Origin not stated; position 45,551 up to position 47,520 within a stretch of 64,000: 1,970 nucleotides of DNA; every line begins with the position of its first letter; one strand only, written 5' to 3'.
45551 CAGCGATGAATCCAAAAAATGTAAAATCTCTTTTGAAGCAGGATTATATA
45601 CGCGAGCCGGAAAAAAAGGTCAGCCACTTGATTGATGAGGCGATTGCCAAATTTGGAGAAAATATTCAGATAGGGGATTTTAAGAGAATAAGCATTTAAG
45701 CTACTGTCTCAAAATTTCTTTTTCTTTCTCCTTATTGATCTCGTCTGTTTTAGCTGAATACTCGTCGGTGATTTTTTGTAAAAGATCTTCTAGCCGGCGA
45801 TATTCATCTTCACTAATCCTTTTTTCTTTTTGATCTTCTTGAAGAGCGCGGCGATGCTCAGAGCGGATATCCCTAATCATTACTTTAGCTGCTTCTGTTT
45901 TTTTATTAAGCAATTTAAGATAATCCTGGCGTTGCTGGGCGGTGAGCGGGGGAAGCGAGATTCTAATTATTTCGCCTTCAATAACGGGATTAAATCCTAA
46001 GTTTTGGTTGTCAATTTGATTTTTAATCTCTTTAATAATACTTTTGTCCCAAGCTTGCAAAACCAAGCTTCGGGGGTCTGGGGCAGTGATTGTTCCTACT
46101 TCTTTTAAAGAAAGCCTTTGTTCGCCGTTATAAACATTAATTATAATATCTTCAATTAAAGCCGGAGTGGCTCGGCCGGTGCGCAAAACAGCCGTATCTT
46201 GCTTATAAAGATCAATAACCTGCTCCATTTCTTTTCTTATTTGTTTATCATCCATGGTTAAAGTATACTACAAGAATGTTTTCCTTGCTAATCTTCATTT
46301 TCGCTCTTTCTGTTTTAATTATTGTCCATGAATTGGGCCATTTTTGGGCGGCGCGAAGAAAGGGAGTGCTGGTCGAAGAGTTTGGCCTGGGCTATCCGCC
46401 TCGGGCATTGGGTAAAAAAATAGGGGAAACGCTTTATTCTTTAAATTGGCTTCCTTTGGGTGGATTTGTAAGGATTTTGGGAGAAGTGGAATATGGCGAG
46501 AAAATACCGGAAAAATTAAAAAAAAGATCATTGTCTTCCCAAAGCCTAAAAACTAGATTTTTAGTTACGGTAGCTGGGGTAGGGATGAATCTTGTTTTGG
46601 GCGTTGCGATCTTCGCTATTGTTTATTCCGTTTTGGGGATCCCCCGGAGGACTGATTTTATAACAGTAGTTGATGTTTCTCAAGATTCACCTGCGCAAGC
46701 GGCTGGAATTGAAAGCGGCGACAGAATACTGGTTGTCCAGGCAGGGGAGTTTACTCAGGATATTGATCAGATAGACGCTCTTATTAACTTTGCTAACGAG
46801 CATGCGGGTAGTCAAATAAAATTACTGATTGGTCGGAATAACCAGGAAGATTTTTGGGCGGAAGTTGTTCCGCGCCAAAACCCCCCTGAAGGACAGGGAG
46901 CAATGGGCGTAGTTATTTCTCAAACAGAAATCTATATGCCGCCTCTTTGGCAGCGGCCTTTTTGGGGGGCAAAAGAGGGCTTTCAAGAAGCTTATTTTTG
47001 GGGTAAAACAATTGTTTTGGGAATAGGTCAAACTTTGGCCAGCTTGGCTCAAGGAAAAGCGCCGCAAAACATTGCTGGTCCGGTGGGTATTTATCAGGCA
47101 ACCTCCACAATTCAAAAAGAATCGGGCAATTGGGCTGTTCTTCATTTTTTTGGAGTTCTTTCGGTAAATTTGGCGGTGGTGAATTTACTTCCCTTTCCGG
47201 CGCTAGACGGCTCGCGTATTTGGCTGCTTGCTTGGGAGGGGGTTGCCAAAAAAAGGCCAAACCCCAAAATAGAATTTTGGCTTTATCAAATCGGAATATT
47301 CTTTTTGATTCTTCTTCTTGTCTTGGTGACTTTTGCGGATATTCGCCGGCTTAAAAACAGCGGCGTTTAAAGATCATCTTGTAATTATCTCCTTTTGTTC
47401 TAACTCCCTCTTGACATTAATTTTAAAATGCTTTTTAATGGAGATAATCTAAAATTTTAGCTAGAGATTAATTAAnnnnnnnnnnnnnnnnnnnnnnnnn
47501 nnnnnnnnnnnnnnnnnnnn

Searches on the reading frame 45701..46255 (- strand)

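Call 53: search_protein_families(library=pfam, proteins=[window:45701-46255:-], max_evalue=0.001)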
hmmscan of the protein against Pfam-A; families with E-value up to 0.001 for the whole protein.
window:45701-46255:- (184 aa): 1 family
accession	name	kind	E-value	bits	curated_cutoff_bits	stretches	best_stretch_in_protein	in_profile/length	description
PF01765.24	RRF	-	5.2e-49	166.7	29.7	1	18-182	2-164/164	Ribosome recycling factor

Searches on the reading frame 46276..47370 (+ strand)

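Call 53: search_protein_families(library=pfam, proteins=[window:46276-47370:+], max_evalue=0.001)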
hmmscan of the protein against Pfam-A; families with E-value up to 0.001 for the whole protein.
window:46276-47370:+ (364 aa): 4 families
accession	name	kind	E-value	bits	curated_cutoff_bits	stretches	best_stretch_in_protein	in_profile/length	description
PF02163.28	Peptidase_M50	-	1.3e-50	172.2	27.2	1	7-347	2-221/221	Peptidase family M50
PF13180.12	PDZ_2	-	5.5e-07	30.2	27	1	126-191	11-73/80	PDZ domain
PF04495.20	GRASP55_65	-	0.00032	21.5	27.7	1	126-216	42-129/138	GRASP55/65 PDZ-like domain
PF17820.7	PDZ_6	-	0.00044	20.4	27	1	131-170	2-40/54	PDZ domain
